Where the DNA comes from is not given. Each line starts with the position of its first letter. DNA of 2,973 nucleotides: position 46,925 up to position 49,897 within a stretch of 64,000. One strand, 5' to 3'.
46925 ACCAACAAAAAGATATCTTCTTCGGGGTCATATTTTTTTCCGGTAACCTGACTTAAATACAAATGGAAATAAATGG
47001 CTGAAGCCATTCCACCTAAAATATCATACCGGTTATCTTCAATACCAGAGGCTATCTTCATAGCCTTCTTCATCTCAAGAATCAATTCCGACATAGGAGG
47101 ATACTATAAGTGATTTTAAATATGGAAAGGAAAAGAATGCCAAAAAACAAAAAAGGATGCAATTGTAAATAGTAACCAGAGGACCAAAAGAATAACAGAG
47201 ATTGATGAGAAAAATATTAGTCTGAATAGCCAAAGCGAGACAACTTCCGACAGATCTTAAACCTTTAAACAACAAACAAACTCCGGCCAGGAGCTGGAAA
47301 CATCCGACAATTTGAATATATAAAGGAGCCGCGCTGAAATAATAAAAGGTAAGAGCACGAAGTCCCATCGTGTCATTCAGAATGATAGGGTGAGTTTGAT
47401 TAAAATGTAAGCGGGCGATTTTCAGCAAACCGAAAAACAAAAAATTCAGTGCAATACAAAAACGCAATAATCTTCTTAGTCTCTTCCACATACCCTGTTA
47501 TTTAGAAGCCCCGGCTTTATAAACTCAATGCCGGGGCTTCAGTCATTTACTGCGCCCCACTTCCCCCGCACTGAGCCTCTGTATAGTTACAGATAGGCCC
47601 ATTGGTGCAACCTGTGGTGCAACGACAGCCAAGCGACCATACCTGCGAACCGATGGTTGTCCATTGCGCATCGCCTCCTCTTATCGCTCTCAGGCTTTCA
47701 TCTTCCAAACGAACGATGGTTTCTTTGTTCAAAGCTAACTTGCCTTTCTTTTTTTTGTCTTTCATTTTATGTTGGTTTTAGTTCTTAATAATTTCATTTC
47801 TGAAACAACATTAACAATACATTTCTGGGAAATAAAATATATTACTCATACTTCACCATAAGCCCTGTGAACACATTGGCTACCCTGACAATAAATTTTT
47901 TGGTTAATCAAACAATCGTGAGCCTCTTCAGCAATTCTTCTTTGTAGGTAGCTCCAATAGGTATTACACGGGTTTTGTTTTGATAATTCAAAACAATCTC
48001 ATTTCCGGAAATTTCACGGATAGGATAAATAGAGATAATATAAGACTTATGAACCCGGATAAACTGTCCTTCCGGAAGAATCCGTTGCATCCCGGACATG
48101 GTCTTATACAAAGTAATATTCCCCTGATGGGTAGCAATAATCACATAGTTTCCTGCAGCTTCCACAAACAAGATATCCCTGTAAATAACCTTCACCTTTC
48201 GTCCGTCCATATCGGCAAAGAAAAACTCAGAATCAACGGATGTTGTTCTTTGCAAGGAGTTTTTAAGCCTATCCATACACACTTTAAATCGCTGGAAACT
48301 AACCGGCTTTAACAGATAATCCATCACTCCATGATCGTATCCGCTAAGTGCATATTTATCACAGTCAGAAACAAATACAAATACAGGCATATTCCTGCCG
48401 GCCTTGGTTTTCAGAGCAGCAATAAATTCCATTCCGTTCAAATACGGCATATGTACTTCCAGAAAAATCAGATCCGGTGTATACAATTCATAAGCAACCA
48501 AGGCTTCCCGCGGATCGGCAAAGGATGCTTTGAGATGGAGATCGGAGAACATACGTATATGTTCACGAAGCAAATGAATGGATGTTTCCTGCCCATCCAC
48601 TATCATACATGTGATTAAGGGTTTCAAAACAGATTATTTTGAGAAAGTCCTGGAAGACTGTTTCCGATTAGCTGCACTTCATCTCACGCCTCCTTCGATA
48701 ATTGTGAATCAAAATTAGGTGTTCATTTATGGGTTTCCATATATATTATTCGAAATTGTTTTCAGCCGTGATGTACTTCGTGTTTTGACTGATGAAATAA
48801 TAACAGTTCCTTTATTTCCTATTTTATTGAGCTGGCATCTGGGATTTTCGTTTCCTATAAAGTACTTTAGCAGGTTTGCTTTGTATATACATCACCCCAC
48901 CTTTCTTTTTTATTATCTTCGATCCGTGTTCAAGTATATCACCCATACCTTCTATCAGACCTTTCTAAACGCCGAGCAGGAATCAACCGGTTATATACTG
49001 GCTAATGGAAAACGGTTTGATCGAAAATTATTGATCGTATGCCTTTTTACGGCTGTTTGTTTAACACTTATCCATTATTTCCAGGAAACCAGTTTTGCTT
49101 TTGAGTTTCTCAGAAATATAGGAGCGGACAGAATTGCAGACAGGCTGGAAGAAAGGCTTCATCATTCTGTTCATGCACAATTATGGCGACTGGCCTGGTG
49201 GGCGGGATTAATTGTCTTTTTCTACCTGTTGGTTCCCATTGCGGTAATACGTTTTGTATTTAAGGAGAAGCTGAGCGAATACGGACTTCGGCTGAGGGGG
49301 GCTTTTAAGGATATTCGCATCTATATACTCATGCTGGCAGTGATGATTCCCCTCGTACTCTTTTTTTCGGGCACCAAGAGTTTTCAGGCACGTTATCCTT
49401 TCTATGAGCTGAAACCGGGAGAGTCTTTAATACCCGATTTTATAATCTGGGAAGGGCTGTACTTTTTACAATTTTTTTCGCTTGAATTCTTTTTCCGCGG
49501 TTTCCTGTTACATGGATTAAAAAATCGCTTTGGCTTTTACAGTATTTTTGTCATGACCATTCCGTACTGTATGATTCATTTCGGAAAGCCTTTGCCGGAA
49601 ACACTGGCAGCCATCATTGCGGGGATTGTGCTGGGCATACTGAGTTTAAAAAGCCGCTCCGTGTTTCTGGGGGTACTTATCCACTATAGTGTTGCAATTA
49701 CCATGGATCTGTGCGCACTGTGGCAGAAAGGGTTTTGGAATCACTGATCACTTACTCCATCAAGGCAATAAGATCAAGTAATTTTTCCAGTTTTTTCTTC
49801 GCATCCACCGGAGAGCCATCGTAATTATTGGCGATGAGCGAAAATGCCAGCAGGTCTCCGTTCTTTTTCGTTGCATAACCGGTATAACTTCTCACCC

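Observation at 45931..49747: Minimal RiPP/bacteriocin-like locus with LanC cyclase but no dehydratase, protease or transporter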

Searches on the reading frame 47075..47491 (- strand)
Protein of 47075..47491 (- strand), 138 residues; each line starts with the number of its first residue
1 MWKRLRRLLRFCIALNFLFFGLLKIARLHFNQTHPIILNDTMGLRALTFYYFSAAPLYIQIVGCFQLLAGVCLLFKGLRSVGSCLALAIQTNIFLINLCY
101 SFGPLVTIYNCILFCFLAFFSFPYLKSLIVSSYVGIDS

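Call 3: search_protein_families(library=pfam, proteins=[window:47075-47491:-], max_evalue=0.1)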
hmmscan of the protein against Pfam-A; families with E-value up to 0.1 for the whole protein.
window:47075-47491:- (138 aa): 0 families

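Call 4: search_protein_families(library=ncbifam, proteins=[window:47075-47491:-], max_evalue=0.1)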
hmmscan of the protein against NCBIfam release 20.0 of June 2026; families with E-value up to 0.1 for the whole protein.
window:47075-47491:- (138 aa): 1 family
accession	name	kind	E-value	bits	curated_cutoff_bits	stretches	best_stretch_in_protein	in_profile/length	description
NF007828.0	PRK10537.1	equivalog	0.083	11.8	425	1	40-121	54-135/403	voltage-gated potassium channel protein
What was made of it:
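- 47075..47491 (-): 138-aa polytopic membrane protein, translationally coupled to LanC by a 20-nt overlap. It is probably a LanC partner or an immunity protein. No Pfam or NCBIfam hit (calls 3, 4).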

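Call 60: search_protein_representatives(protein=window:47075-47491:-)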
Query: 138 residues. Proteins with E-value up to 0.001 (for the whole library): 217; up to 1e-10: 4; up to 1e-30: 0. The best 150 are listed.
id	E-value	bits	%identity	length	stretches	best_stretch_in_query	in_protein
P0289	2.4e-25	105.8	46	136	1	3-129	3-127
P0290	7.2e-24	101.0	46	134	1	5-128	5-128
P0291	4.9e-15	72.4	36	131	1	3-128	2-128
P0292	1.7e-14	70.7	40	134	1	6-130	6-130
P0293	2.0e-09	54.3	32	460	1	1-102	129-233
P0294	1.6e-07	48.1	33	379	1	3-115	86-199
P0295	3.1e-07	47.2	30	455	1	5-131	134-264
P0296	3.7e-07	46.9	30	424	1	6-129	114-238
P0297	5.1e-07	46.4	31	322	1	4-103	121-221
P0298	9.3e-07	45.6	33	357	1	4-124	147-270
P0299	9.5e-07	45.6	31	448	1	8-127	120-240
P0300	9.8e-07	45.5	30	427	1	5-119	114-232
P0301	1.2e-06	45.3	30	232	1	6-117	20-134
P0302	1.5e-06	44.9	30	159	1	8-118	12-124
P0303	2.2e-06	44.4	30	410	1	5-125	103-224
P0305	2.4e-06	44.3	27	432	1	5-127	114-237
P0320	1.3e-05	41.9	30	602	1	5-129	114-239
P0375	1.1e-04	38.9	29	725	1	5-129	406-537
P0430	2.9e-04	37.5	33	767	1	5-114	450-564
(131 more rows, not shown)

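Call 61: search_protein_families(library=pfam, proteins=[P0293, P0295, P0296, P0299, P0305, P0320, P0375, P0430, P0302, P0289], max_evalue=0.01)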
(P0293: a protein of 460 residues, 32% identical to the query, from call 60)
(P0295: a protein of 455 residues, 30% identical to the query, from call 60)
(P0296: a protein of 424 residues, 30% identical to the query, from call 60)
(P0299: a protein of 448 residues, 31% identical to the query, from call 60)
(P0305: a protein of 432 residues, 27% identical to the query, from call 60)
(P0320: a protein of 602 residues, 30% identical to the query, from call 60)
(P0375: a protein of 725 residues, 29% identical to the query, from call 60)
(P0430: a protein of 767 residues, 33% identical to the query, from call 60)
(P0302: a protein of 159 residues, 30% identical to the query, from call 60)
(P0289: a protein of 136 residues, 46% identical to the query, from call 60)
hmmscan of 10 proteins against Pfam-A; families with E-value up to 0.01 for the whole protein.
P0293 (460 aa): 0 families

P0295 (455 aa): 0 families

P0296 (424 aa): 0 families

P0299 (448 aa): 0 families

P0305 (432 aa): 1 family
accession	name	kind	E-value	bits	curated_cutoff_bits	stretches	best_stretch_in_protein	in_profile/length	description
PF07291.16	MauE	-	0.0041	17.9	27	1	113-204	3-82/128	Methylamine utilisation protein MauE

P0320 (602 aa): 0 families

P0375 (725 aa): 0 families

P0430 (767 aa): 0 families

P0302 (159 aa): 2 families
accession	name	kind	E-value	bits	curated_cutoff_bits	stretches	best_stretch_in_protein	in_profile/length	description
PF07681.17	DoxX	-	0.0001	23.3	23.6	1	10-99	2-81/85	DoxX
PF07291.16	MauE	-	0.0051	17.5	27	1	7-99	2-85/128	Methylamine utilisation protein MauE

P0289 (136 aa): 0 families

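Call 62: search_protein_families(library=ncbifam, proteins=[P0293, P0295, P0296, P0299, P0305, P0320, P0375, P0430, P0302, P0289], max_evalue=0.01)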
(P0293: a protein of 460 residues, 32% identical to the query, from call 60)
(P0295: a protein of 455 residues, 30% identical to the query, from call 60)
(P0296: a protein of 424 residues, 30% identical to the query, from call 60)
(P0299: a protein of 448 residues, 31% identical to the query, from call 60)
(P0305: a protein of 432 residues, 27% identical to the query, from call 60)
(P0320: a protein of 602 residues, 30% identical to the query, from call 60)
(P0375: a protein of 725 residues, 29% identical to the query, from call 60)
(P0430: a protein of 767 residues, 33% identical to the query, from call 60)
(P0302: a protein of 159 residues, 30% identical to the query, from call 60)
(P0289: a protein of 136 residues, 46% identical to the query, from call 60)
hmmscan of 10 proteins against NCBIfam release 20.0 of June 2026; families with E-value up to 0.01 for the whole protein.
P0293 (460 aa): 0 families

P0295 (455 aa): 0 families

P0296 (424 aa): 0 families

P0299 (448 aa): 0 families

P0305 (432 aa): 0 families

P0320 (602 aa): 0 families

P0375 (725 aa): 0 families

P0430 (767 aa): 1 family
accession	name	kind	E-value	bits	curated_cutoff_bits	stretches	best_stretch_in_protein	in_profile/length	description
NF052375.1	antisigma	equivalog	0.00017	21.7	100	0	16-109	37-127/217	anti-sigma factor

P0302 (159 aa): 0 families

P0289 (136 aa): 0 families
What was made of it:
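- Tried and rejected: Pfam and NCBIfam scans of longer proteins that embed the TM-like domain gave no annotation (calls 61, 62).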

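Call 64: find_encoding_contigs(protein=P0291, flank=10000, max_places=4)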
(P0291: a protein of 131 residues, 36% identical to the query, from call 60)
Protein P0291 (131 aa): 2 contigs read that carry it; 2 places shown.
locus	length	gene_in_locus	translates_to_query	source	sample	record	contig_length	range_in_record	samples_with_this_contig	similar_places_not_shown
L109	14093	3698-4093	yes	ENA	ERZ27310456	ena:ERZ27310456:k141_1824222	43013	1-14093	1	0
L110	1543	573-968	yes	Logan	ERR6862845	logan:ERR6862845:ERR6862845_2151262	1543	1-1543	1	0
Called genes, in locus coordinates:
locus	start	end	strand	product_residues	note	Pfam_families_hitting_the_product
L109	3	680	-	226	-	?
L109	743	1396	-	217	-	PF01339:CheB_methylest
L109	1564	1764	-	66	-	-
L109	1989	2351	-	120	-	-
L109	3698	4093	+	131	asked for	-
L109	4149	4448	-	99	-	-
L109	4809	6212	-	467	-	-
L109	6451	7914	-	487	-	-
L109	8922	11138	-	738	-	-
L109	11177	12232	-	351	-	PF11751:PorP_SprF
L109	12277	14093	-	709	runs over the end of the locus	PF13573:SprB, PF13585:CHU_C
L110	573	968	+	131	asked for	-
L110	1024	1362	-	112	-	-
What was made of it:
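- Tried and rejected: The stand-alone membrane-protein homologue P0291 sits in a context that is not a lanthipeptide locus and was uninformative (call 64).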

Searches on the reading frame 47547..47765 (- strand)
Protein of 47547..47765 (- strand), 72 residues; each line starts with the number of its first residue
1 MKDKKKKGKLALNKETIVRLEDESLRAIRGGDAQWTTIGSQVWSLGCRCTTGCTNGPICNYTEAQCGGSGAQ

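Call 3: search_protein_families(library=pfam, proteins=[window:47547-47765:-], max_evalue=0.1)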
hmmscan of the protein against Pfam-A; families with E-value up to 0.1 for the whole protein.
window:47547-47765:- (72 aa): 0 families

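Call 4: search_protein_families(library=ncbifam, proteins=[window:47547-47765:-], max_evalue=0.1)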
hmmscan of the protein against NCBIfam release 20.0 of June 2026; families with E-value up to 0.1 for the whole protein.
window:47547-47765:- (72 aa): 3 families
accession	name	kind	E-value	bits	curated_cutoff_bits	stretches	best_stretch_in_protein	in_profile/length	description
NF038153.1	lant_leader_L1a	domain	4.3e-09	36.4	22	1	1-31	1-32/32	class I lanthipeptide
TIGR04149.1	GG_sam_targ_CFB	domain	8.7e-06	25.5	25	1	4-55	1-43/43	TIGR04149 family rSAM-modified RiPP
NF046113.1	BLP_Lacticasei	subfamily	0.038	14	40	1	1-32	1-24/46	bacteriocin-like peptide, LSEI_2386 family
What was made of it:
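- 47547..47765 (-): LanA precursor, 72 aa. The leader is residues 1-31 ending in GG (47673-47765). The core is 41 aa, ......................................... (47550-47672). NF038153 at 36.4 bits, above the cutoff of 22 (call 4).
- Checked: LanA, 47547-47765 (-): it hits NCBIfam NF038153 'class I lanthipeptide leader' at 36.4 bits against a cutoff of 22 (call 4).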

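Call 28: find_homologous_proteins(query=window:47547-47765:-, max_evalue=0.001)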
Query window:47547-47765:- (72 aa): 3 proteins with E <= 0.001 among 4 candidates.
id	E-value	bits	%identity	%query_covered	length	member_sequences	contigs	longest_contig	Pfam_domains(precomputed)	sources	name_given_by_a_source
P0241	2.7e-41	156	97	100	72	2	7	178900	PF28317.1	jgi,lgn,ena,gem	jgi:natural product precursor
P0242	7.8e-29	117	75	99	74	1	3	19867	-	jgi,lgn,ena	jgi:hypothetical protein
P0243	8.6e-23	97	72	83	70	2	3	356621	PF28317.1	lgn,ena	-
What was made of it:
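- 47547..47765 (-): Only 3 precursor clusters of this family exist among 5.8 billion proteins (call 28).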

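Call 29: find_encoding_contigs(protein=P0241, flank=10000, max_places=8)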
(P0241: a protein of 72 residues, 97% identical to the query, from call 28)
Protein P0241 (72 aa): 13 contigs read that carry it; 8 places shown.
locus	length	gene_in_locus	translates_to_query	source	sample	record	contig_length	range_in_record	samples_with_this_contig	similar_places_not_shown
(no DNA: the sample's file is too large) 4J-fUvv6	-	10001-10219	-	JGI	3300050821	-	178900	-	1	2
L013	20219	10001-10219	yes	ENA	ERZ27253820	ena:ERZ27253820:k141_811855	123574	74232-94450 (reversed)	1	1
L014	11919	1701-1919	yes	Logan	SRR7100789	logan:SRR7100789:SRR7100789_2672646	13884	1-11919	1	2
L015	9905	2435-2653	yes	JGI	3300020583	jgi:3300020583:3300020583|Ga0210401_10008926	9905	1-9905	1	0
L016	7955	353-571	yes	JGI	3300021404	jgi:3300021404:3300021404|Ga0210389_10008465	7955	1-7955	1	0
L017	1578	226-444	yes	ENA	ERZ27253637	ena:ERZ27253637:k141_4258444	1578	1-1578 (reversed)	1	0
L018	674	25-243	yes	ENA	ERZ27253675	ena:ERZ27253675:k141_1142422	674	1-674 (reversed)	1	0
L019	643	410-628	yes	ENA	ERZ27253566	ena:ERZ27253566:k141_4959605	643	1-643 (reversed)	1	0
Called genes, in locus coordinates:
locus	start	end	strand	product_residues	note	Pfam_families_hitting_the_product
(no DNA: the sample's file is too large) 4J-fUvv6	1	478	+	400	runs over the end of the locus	PF17125:Methyltr_RsmF_N (faint), PF22458:RsmF-B_ferredox, PF01189:Methyltr_RsmB-F, PF01209:Ubie_methyltran (weak), PF13847:Methyltransf_31 (weak)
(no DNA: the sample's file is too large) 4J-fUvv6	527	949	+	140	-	PF25056:DUF7793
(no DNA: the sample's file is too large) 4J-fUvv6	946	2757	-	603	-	PF04389:Peptidase_M28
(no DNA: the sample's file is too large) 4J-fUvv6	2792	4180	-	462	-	PF00890:FAD_binding_2, PF01134:GIDA (faint), PF01266:DAO (faint), PF07992:Pyr_redox_2, PF12831:FAD_oxidored (weak), PF13738:Pyr_redox_3, PF00070:Pyr_redox, PF02852:Pyr_redox_dim, +3 more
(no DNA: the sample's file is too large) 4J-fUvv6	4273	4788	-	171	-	PF00226:DnaJ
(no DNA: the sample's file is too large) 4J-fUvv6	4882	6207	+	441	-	PF13620:CarboxypepD_reg (faint), PF13715:CarbopepD_reg_2 (weak)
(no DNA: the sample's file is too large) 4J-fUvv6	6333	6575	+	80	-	PF01329:Pterin_4a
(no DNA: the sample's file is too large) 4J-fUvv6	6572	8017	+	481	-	PF02113:Peptidase_S13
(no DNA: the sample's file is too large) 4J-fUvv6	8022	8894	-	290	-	PF02517:Rce1-like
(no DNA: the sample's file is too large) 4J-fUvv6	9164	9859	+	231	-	PF00072:Response_reg, PF04397:LytTR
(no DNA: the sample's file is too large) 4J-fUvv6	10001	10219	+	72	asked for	PF28317:Lant_leader_dom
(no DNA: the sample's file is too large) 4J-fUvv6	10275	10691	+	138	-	-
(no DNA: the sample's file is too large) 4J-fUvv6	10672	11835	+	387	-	PF05147:LANC_like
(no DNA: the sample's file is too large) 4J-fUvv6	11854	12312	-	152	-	-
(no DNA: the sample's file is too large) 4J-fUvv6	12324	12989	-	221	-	-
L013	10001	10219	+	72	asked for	PF28317:Lant_leader_dom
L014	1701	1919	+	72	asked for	PF28317:Lant_leader_dom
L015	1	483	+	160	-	?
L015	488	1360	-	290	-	PF02517:Rce1-like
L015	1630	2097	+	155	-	PF00072:Response_reg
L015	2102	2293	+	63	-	PF04397:LytTR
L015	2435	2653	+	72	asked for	PF28317:Lant_leader_dom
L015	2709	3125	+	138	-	-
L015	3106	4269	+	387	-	PF05147:LANC_like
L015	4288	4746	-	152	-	-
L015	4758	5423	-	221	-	-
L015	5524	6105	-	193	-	PF04542:Sigma70_r2, PF08281:Sigma70_r4_2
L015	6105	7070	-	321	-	PF02779:Transket_pyr, PF02780:Transketolase_C, PF22613:Transketolase_C_1 (weak)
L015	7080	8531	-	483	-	-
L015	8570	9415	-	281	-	PF00456:Transketolase_N, PF13292:DXP_synthase_N, PF09364:XFP_N (weak), PF00676:E1_dh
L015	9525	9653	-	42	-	-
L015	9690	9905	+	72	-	?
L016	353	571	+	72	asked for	PF28317:Lant_leader_dom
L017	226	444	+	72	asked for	PF28317:Lant_leader_dom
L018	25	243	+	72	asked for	PF28317:Lant_leader_dom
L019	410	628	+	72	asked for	PF28317:Lant_leader_dom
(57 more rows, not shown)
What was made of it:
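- One metagenome contig has the regulator split in two (L015, call 29).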

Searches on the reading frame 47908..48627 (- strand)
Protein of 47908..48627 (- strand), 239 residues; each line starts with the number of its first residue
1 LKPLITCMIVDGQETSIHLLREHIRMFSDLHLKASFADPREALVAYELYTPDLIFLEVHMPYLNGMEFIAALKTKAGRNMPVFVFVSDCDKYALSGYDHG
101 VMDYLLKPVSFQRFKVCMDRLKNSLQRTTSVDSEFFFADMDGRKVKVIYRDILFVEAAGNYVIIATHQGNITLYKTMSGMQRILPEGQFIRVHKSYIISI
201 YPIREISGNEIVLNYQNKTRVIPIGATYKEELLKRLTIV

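Call 3: search_protein_families(library=pfam, proteins=[window:47908-48627:-], max_evalue=0.1)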
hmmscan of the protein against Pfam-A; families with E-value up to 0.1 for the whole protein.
window:47908-48627:- (239 aa): 3 families
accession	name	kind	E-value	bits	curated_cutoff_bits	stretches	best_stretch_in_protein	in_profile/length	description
PF04397.21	LytTR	-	9.1e-16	58.3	22.6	1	145-236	4-97/98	LytTr DNA-binding domain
PF00072.30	Response_reg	-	5.6e-14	52.7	30.2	1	8-114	2-106/111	Response regulator receiver domain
PF25168.1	Beta-prop_WDR36-Utp21_2nd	-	0.015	15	84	0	148-183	113-148/335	WDR36/Utp21 second beta-propeller domain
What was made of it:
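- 47908..48606 (-): Orphan response regulator with receiver and LytTR DNA-binding domains and an atypical receiver. PF00072 plus PF04397 (call 3).
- Checked: Response regulator, 47908-48606 (-): Response_reg plus LytTR (call 3).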

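Call 4: search_protein_families(library=ncbifam, proteins=[window:47908-48627:-], max_evalue=0.1)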
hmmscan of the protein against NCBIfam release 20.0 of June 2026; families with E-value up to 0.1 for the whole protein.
window:47908-48627:- (239 aa): 72 families (the best 25 are shown)
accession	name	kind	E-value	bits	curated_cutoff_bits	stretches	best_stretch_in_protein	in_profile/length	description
NF008677.0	PRK11697.1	equivalog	2.1e-27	96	246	1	5-237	2-236/238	two-component system response regulator BtsR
NF010684.1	PRK14084.1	equivalog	1.9e-13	50.8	375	1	17-206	16-220/254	response regulator transcription factor LytR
NF001965.0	PRK00742.1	subfamily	1.8e-10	40.6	293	1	5-126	4-124/357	chemotaxis-specific protein-glutamate methyltransferase CheB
NF007969.0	PRK10693.1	equivalog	4.6e-10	39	329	1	7-141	10-144/337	two-component system response regulator RssB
NF045944.1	ResRegRpaBCyano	equivalog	2.4e-09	36.9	330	1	10-133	3-120/229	response regulator transcription factor RpaB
NF008176.1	PRK10923.1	equivalog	2.5e-09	36.2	620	1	9-120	8-117/469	nitrogen regulation protein NR(I)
TIGR01387.1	cztR_silR_copR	subfamily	3.8e-09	36.5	279.2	1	39-143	31-133/218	heavy metal response regulator transcription factor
TIGR02875.1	spore_0_A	equivalog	7e-09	35.3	200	1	5-133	3-133/262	sporulation transcription factor Spo0A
NF052445.1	RespRegMctR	equivalog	8.5e-09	35.1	300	1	5-114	2-111/205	two-component system response regulator MctR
NF053854.1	RespRegPhoBBctds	equivalog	9.5e-09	34.9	270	1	37-133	28-123/225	two-component system response regulator PhoB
NF007935.0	PRK10651.1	equivalog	1.2e-08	34.4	250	1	6-109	8-111/216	two-component system response regulator NarL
TIGR02154.1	PhoB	equivalog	2e-08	33.9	296.2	1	8-134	6-129/226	phosphate regulon transcriptional regulator PhoB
NF007750.0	PRK10430.1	equivalog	2.1e-08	34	262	1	5-123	2-122/239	two-component system response regulator DcuR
NF009206.0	PRK12555.1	subfamily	3.2e-08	32.9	342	1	7-109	3-106/340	chemotaxis-specific protein-glutamate methyltransferase CheB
NF007135.0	PRK09581.1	equivalog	1.3e-07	30.9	474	1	7-138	5-132/457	PleD family two-component system response regulator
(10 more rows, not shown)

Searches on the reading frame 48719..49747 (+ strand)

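Call 3: search_protein_families(library=pfam, proteins=[window:48719-49747:+], max_evalue=0.1)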
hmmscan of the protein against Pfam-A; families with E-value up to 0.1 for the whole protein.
window:48719-49747:+ (342 aa): 2 families
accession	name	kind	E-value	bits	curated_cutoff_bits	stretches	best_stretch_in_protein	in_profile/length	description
PF02517.21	Rce1-like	-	1.6e-09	38.3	22.4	1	247-324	11-89/93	Type II CAAX prenyl endopeptidase Rce1-like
PF07019.17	EMC6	-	0.022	15.6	23.3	1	295-328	7-40/81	EMC6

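Call 4: search_protein_families(library=ncbifam, proteins=[window:48719-49747:+], max_evalue=0.1)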
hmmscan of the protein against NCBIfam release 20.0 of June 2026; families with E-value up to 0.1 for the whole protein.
window:48719-49747:+ (342 aa): 5 families
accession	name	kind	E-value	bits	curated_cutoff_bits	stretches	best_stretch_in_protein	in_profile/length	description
NF040590.1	CPBP_Pyro_MrtA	exception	3.6e-25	89.3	200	1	157-333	22-193/194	CPBP family archaeomyxosortase MrtA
NF041647.1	ABC_perm_CPBP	equivalog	4.6e-07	29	435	1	173-323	468-624/636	ABC transporter permease subunit/CPBP intramembrane protease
NF040589.1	CPBP_Synerg_MrtS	equivalog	1.2e-05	25.6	130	1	168-325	8-159/170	Synerg-CTERM system glutamic-type intramembrane protease MrtS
TIGR03008.1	pepcterm_CAAX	equivalog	0.0047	16.8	81.05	1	256-334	132-211/222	CAAX prenyl protease-related protein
NF033192.3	CPBP_JDVT_MrtJ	equivalog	0.049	14.3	75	1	256-325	13-91/98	JDVT-CTERM system glutamic-type intramembrane protease MrtJ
